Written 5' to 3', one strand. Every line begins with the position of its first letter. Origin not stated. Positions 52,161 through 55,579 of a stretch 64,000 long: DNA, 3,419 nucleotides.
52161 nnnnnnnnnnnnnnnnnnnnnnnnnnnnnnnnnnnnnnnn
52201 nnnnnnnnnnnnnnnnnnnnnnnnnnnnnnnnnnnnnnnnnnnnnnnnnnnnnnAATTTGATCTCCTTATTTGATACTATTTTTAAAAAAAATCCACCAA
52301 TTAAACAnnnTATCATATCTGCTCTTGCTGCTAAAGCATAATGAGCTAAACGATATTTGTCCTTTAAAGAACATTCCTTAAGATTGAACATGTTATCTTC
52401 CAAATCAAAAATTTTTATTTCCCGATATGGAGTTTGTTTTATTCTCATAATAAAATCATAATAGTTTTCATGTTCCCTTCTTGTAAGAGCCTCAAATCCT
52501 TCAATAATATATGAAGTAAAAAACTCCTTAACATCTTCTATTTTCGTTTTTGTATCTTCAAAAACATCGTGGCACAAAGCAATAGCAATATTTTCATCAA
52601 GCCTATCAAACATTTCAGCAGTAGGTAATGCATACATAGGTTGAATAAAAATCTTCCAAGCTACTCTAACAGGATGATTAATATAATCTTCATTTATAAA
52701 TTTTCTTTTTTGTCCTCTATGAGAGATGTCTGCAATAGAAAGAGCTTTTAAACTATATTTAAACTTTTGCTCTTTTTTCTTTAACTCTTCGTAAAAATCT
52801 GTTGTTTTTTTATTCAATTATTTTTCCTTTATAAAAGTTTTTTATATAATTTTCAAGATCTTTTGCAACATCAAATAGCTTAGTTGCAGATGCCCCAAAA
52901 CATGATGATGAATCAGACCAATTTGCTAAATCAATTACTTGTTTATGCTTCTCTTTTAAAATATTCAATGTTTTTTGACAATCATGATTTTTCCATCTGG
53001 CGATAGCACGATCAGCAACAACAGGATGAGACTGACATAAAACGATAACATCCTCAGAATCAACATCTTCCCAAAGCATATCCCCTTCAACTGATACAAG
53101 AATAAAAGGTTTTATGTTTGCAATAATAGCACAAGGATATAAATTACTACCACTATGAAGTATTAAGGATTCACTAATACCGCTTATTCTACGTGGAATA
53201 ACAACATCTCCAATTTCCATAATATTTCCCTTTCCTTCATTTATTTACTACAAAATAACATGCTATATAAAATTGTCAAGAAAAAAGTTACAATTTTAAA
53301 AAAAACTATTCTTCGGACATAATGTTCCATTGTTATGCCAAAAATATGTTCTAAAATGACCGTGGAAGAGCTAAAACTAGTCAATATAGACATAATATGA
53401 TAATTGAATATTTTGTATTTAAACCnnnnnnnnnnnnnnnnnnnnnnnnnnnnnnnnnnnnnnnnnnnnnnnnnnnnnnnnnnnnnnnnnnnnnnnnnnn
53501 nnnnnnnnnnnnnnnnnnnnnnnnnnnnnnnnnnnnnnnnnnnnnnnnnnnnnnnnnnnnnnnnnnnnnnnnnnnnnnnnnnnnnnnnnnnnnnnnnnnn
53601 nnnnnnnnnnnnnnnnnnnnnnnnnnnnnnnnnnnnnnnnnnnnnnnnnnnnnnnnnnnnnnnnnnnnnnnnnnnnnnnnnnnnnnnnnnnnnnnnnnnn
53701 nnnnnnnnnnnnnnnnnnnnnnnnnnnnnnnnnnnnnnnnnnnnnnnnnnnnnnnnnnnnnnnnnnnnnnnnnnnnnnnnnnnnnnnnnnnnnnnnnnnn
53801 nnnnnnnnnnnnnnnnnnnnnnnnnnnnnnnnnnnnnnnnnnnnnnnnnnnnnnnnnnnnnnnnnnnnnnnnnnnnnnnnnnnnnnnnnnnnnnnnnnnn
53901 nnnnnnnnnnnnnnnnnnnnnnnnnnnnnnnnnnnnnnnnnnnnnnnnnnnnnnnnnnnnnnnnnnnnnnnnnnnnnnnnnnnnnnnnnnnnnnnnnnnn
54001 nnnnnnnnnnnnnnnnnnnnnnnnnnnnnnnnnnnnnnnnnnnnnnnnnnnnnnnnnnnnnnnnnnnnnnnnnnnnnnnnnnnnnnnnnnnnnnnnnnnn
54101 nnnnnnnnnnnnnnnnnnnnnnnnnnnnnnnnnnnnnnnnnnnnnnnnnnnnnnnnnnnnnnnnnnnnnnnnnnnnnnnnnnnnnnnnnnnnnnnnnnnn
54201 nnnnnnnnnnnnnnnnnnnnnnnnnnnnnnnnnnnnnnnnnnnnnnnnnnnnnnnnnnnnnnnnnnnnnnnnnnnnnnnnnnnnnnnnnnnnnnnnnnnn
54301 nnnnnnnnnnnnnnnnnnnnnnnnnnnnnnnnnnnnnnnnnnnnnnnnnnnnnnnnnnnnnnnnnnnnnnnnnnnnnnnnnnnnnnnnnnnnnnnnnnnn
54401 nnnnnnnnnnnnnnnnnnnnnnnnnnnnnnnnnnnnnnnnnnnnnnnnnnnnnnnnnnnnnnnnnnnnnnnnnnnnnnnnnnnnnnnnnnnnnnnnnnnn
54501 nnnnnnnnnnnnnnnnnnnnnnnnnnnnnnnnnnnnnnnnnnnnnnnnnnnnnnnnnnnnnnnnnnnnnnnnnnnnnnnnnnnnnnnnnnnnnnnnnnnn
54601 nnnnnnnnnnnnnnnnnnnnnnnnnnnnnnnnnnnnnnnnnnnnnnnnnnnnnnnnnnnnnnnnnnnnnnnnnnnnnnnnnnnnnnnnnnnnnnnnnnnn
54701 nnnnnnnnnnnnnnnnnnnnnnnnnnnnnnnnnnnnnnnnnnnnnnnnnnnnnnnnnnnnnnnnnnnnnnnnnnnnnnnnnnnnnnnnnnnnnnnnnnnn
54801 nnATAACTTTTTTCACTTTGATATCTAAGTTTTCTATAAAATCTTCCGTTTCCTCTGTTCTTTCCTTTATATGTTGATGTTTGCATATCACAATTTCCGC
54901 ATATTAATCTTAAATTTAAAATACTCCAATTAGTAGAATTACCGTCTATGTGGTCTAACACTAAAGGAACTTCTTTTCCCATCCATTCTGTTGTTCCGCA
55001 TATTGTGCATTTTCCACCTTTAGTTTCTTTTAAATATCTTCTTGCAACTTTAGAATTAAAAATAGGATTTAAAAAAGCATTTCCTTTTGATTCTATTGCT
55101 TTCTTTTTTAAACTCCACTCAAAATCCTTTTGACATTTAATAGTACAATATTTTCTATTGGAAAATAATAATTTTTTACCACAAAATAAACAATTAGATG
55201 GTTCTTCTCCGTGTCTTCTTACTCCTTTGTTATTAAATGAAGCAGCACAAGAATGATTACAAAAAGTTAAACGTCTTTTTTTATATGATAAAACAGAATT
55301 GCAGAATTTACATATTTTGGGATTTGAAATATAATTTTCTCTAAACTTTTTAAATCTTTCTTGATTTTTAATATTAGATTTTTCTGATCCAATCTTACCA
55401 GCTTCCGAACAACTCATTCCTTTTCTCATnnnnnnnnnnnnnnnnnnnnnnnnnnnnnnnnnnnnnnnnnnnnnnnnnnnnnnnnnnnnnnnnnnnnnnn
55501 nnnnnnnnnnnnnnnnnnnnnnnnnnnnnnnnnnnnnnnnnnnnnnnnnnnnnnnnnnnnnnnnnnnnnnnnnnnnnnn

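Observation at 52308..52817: Small alarmone hydrolase (SpoT/Mesh1-like HD domain)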

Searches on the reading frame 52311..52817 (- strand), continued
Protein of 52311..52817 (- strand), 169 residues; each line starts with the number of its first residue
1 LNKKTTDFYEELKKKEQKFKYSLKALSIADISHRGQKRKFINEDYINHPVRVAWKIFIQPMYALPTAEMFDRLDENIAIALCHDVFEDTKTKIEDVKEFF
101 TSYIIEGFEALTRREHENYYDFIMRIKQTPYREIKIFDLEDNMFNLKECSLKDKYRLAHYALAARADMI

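Call 69: fold_search(model_id=the predicted structure, library=viral)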
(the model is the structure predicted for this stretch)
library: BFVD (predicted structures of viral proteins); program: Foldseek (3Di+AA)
matches with E <= 10: 91; with E <= 0.001: 16
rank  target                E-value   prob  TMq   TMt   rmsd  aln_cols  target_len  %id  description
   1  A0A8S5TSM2            2.1e-07  1.00  0.68  0.38   2.7       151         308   36  (P)ppGpp synthetase, RelA/SpoT family [Podoviridae sp. ctARy1]
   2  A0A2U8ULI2            1.2e-05  1.00  0.73  0.40   2.7       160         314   24  (no name in the UniProt tables at hand)
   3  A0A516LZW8            1.6e-05  1.00  0.72  0.72   3.1       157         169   23  (no name in the UniProt tables at hand)
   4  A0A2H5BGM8            2.4e-05  1.00  0.71  0.77   3.1       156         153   23  HD domain-containing protein [Vibrio phage Ceto]
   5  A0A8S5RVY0            2.6e-05  1.00  0.66  0.68   3.5       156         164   24  (P)ppGpp synthetase, RelA/SpoT family [Siphoviridae sp. ctHip2]
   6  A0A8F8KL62            4.5e-05  1.00  0.68  0.58   3.8       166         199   19  (P)ppGpp synthetase/hydrolase [Clandestinovirus]
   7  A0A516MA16            5.4e-05  1.00  0.68  0.54   3.1       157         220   25  (no name in the UniProt tables at hand)
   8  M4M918                9.2e-05  1.00  0.60  0.70   4.3       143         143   23  (no name in the UniProt tables at hand)
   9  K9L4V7                1.5e-04  1.00  0.70  0.30   2.2       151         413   20  Uncharacterized protein [Pectobacterium phage phiTE]
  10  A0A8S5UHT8            1.6e-04  1.00  0.70  0.73   3.0       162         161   23  Guanosine polyphosphate pyrophosphohydrolases/synthetase [Myoviridae sp. ctu2j3]
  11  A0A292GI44            1.8e-04  1.00  0.68  0.55   3.0       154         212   22  (no name in the UniProt tables at hand)
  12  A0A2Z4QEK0            1.9e-04  1.00  0.68  0.52   3.6       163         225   23  HD/PDEase domain-containing protein [Erwinia phage vB_EamM_Alexandra]
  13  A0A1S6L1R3            2.5e-04  1.00  0.65  0.42   4.2       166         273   23  (no name in the UniProt tables at hand)
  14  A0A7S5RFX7            3.4e-04  1.00  0.63  0.34   3.5       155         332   24  (no name in the UniProt tables at hand)
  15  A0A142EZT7            4.9e-04  1.00  0.67  0.57   3.1       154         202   23  (no name in the UniProt tables at hand)
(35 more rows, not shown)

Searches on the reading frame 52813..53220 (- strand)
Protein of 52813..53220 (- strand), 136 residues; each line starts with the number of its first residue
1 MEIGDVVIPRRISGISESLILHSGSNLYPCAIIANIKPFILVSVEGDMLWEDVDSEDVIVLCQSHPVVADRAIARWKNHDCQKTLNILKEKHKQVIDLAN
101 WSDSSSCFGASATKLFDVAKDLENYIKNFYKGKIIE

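Call 24: search_protein_families(library=phrogs, proteins=[window:52813-53220:-], max_evalue=0.01)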
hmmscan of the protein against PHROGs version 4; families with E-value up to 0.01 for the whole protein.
window:52813-53220:- (136 aa): 1 family
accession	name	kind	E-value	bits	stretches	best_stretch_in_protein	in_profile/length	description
phrog_17597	-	unknown function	0.0038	17.8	1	10-53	174-217/243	-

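Call 25: search_protein_families(library=pfam, proteins=[window:52813-53220:-], max_evalue=0.01)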
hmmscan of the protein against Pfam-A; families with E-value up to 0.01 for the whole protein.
window:52813-53220:- (136 aa): 0 families

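Call 61: search_protein_families(library=padloc, proteins=[window:52813-53220:-], max_evalue=0.001)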
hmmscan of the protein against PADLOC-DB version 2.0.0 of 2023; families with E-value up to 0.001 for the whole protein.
window:52813-53220:- (136 aa): 0 families

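Call 63: search_solved_structures(query=window:52813-53220:-, max_evalue=1)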
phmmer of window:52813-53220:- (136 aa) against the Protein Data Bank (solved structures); distinct sequences matched with E-value up to 1: 1.
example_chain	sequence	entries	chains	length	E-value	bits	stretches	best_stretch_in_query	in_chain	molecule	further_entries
4osl_A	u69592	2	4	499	0.0017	21.8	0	59-87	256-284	Hax3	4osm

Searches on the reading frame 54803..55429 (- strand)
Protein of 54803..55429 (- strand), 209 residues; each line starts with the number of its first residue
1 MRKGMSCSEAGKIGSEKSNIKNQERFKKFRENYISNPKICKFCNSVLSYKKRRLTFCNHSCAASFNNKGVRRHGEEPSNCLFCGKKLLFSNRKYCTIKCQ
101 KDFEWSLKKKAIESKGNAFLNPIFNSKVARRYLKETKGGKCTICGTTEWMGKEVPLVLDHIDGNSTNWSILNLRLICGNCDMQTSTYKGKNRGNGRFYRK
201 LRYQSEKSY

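Call 24: search_protein_families(library=phrogs, proteins=[window:54803-55429:-], max_evalue=0.01)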
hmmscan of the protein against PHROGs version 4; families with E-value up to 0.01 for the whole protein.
window:54803-55429:- (209 aa): 8 families
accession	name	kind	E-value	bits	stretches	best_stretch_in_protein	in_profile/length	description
phrog_10822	-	DNA, RNA and nucleotide metabolism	4.3e-21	76.7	1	129-196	90-159/245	HNH endonuclease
phrog_14736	-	DNA, RNA and nucleotide metabolism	1.4e-17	65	1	122-195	15-89/202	HNH endonuclease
phrog_5956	-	DNA, RNA and nucleotide metabolism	3.9e-06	27.6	1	121-191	42-114/138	HNH endonuclease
phrog_144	-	DNA, RNA and nucleotide metabolism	4.1e-06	27.6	1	77-199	22-144/175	HNH endonuclease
phrog_8048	-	DNA, RNA and nucleotide metabolism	0.00047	20.4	1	127-183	165-224/273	HNH endonuclease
phrog_589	-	DNA, RNA and nucleotide metabolism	0.002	18.9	1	135-198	88-152/179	HNH endonuclease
phrog_99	-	DNA, RNA and nucleotide metabolism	0.0086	16.8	1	149-189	167-217/383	HNH endonuclease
phrog_4578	-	DNA, RNA and nucleotide metabolism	0.0098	16.8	0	132-180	5-54/130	HNH endonuclease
